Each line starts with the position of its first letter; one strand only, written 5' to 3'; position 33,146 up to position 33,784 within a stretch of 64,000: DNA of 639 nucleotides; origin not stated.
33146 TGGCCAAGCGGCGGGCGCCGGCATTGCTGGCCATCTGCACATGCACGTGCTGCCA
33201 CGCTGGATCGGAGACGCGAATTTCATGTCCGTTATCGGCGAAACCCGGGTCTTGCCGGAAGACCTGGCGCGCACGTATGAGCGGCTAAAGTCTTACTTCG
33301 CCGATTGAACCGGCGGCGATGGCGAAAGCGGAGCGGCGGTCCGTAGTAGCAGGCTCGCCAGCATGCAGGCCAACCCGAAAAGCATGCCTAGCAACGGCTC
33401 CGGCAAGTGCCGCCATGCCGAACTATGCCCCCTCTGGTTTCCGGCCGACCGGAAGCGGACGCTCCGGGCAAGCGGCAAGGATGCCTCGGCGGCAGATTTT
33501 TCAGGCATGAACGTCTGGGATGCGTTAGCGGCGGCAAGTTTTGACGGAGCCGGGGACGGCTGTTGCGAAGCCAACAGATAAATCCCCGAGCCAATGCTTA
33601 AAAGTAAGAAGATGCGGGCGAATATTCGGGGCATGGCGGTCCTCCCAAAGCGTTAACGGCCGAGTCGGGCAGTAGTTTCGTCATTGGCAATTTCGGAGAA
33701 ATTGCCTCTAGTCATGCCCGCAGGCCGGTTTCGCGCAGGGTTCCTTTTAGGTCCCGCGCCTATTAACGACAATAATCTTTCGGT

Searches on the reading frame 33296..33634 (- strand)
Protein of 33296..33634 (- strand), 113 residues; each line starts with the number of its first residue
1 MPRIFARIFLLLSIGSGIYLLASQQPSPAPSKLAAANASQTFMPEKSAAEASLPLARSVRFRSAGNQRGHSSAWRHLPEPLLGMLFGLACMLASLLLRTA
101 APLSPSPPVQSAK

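Call 71: search_protein_families(library=pfam, proteins=[window:33296-33634:-], max_evalue=0.00001)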
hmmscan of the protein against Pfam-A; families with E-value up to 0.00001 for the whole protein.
window:33296-33634:- (113 aa): 0 families

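Call 77: find_encoding_contigs(protein=window:33296-33634:-, flank=3000, max_places=10)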
Protein window:33296-33634:- (113 aa): 2 contigs read that carry it; 2 places shown.
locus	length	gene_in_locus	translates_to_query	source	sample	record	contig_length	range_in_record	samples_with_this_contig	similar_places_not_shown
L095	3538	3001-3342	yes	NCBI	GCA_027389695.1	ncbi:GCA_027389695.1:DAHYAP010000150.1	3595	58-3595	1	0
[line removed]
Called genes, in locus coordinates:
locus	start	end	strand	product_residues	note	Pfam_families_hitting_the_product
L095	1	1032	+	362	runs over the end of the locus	?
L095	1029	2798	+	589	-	PF08241:Methyltransf_11, PF13649:Methyltransf_25 (faint), PF01636:APH, PF19974:TCAD9 (weak)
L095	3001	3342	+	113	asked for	-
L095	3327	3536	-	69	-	?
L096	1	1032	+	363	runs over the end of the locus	?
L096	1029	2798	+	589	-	PF08241:Methyltransf_11, PF13649:Methyltransf_25 (faint), PF01636:APH, PF19974:TCAD9 (weak)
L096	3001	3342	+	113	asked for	-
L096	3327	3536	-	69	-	?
